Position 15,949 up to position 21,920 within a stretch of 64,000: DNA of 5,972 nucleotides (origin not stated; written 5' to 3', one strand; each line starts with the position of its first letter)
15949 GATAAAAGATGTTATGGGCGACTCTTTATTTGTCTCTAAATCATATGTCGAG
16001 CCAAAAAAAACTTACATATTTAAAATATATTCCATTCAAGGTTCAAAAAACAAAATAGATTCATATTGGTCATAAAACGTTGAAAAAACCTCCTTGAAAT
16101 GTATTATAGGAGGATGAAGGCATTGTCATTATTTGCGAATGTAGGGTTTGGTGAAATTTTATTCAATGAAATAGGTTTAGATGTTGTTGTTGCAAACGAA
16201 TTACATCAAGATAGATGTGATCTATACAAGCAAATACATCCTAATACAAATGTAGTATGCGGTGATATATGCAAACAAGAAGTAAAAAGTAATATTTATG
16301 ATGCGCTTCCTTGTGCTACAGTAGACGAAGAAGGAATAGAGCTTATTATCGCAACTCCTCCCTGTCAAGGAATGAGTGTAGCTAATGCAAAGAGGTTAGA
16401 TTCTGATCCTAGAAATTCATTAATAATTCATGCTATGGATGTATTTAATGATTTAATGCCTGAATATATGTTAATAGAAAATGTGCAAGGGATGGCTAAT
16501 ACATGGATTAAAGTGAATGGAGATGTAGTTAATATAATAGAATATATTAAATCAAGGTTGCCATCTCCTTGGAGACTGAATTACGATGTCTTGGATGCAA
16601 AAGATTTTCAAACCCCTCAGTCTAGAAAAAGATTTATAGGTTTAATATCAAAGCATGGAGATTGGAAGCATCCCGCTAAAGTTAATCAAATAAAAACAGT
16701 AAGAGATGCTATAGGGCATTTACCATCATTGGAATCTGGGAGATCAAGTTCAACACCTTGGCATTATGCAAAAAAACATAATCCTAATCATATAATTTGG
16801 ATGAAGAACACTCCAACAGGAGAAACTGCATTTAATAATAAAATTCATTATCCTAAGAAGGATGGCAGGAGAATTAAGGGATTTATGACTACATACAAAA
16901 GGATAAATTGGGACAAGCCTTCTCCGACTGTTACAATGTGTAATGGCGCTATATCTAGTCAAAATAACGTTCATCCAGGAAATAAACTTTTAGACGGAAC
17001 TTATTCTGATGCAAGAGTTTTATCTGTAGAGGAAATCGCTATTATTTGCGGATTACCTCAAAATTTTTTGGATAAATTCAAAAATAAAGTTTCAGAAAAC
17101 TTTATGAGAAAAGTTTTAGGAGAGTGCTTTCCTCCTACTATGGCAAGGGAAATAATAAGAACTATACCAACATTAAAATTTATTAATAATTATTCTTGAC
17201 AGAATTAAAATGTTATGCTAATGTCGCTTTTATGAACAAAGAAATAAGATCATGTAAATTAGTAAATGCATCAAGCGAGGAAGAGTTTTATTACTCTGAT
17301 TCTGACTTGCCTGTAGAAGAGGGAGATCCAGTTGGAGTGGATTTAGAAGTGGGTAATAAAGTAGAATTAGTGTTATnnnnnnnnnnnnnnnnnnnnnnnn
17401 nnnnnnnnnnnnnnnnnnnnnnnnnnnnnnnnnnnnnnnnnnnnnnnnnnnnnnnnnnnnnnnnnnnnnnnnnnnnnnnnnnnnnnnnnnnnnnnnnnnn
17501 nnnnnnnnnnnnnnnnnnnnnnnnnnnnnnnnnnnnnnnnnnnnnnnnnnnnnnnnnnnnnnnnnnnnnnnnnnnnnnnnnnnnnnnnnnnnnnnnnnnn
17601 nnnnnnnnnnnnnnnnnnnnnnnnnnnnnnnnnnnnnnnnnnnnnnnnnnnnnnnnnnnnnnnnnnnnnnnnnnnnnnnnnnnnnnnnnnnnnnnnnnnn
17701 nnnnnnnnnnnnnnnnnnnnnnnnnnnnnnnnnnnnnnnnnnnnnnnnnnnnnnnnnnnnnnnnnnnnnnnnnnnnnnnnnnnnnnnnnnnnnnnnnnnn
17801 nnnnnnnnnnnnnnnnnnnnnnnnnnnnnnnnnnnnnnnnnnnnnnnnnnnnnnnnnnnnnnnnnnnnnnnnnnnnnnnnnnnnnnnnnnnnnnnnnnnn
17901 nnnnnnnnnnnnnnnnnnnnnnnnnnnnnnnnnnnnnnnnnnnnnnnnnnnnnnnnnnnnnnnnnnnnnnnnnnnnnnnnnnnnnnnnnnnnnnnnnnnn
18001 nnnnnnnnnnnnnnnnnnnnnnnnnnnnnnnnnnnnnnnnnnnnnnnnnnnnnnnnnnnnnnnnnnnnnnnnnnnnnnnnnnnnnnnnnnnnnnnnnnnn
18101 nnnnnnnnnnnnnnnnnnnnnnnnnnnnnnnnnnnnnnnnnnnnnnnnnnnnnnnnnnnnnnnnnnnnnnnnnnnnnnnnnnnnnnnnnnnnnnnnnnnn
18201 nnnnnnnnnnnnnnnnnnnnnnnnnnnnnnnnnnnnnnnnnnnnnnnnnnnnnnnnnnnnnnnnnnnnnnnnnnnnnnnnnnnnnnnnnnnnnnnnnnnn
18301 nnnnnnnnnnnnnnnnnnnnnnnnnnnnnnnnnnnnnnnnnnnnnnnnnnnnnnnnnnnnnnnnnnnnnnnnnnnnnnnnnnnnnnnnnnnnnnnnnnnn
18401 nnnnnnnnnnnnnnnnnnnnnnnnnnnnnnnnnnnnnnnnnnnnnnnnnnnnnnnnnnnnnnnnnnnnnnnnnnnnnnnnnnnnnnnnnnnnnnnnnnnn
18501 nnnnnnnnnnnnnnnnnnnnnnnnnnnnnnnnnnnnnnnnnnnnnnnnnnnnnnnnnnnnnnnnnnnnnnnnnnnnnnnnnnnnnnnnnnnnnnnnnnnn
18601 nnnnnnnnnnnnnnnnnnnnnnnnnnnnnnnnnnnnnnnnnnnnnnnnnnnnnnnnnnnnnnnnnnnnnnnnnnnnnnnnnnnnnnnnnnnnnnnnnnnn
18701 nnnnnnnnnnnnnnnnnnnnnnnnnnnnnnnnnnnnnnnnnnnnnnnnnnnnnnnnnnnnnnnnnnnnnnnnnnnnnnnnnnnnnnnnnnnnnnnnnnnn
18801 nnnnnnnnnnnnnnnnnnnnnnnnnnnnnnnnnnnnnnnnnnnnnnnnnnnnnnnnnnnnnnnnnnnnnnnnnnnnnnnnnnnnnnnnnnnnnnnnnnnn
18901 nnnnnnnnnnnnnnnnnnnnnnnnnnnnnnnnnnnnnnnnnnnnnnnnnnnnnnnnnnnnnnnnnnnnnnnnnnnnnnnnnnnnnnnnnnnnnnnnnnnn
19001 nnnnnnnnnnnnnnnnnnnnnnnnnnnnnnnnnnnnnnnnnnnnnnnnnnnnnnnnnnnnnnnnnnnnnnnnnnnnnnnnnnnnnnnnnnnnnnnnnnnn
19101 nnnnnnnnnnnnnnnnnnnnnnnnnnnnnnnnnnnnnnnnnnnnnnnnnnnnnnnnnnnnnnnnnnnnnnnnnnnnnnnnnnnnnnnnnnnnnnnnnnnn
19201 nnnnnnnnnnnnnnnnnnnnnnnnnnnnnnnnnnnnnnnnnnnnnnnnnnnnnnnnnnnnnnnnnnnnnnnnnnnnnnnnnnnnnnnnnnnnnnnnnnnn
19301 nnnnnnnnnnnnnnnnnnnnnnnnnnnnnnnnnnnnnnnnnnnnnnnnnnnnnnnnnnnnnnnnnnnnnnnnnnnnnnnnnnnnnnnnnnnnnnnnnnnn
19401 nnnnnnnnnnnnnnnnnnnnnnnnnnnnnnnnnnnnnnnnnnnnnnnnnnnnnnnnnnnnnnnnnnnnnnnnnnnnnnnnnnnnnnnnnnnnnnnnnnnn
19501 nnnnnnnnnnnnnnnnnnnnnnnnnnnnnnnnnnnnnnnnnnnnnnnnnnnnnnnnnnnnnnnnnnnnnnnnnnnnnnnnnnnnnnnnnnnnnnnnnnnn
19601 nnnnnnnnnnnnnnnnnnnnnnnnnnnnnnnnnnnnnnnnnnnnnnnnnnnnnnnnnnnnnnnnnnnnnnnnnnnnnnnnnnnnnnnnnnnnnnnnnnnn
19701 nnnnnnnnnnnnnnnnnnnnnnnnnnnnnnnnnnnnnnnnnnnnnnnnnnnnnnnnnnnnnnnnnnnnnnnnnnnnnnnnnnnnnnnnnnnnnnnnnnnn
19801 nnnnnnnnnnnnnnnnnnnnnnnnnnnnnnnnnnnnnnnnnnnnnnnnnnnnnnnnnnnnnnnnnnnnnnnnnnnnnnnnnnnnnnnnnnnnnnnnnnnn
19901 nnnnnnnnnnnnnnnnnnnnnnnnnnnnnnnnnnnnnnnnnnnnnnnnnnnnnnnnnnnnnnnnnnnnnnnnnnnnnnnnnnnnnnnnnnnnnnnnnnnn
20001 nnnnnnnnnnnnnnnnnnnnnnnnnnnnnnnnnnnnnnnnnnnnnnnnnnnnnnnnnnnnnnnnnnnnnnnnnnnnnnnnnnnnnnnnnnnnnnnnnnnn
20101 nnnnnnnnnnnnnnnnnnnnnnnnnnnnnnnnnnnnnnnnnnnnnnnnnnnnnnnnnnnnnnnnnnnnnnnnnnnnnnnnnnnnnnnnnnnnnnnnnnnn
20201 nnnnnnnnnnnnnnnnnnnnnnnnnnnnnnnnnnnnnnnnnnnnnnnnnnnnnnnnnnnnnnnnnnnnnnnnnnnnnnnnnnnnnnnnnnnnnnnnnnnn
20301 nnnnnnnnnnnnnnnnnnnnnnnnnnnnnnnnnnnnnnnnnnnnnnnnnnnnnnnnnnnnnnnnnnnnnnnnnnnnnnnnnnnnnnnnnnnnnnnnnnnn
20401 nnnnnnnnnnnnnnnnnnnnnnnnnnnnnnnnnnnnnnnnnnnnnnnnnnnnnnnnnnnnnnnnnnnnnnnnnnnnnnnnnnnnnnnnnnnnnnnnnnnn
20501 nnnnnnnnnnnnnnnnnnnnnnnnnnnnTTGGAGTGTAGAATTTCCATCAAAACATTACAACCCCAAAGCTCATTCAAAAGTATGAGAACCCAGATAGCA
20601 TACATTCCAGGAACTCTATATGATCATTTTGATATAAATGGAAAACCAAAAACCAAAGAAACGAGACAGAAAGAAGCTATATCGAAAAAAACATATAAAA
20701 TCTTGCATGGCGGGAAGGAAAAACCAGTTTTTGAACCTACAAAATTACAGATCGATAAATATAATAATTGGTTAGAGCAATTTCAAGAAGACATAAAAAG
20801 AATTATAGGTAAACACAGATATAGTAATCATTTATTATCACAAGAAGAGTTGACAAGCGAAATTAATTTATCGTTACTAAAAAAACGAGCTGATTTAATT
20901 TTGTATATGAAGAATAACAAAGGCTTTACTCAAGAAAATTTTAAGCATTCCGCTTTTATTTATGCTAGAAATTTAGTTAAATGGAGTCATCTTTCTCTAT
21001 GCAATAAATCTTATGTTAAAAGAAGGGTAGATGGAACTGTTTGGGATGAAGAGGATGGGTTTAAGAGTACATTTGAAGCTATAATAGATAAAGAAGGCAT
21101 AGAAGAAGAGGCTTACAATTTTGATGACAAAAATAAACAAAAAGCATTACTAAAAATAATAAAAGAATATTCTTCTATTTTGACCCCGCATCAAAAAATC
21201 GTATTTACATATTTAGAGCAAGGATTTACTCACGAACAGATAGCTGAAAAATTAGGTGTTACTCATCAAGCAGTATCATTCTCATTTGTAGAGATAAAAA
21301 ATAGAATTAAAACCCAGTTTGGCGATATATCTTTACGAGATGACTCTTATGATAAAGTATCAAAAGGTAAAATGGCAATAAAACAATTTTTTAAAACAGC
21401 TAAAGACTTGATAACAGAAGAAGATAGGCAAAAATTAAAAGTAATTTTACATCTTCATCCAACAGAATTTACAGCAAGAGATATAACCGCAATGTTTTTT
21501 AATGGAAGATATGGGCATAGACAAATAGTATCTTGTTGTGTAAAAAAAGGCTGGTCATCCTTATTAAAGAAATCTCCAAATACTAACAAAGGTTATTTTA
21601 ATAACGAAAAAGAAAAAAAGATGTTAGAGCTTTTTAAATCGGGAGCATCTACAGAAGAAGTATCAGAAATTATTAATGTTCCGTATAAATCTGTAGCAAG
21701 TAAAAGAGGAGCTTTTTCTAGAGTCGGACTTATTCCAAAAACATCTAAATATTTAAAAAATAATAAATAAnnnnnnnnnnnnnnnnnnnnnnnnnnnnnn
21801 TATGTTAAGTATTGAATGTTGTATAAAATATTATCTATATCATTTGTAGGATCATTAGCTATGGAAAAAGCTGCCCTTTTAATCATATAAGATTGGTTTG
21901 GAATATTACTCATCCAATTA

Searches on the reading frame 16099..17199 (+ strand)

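Call 9: search_protein_families(library=phrogs, proteins=[window:16099-17199:+], max_evalue=0.00001)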
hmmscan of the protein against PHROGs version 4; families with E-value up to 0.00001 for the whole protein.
window:16099-17199:+ (366 aa): 4 families
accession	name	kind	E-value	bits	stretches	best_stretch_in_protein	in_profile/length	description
phrog_116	-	other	1.6e-44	153.4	1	4-357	206-490/779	DNA methyltransferase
phrog_363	-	other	1e-20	75.1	1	4-202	52-230/327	DNA methyltransferase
phrog_757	-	other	5.5e-08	33.2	1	3-140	12-139/247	DNA methyltransferase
phrog_23910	-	unknown function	7.8e-07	30.1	1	260-356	6-94/99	-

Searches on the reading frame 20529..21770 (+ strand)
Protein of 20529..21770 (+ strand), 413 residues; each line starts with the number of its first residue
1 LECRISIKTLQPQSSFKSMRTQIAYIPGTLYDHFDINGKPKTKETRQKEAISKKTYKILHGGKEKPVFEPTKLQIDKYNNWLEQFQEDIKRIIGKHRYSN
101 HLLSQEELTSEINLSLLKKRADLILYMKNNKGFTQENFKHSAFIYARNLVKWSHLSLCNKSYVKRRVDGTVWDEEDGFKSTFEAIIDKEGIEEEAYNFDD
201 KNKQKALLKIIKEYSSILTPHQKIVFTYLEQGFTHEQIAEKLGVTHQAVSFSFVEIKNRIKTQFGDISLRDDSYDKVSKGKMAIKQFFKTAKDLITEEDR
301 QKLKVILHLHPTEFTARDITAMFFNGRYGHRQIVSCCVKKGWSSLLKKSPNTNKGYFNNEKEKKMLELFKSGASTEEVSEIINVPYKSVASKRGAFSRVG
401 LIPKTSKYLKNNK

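Call 9: search_protein_families(library=phrogs, proteins=[window:20529-21770:+], max_evalue=0.00001)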
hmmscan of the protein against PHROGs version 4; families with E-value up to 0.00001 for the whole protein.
window:20529-21770:+ (413 aa): 2 families
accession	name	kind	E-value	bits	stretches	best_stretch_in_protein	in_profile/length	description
phrog_323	-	transcription regulation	4.1e-08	34.1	1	182-395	16-187/319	transcriptional regulator, D5-like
phrog_3855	-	DNA, RNA and nucleotide metabolism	5.6e-08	34.2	0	222-257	69-104/115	HTH DNA binding protein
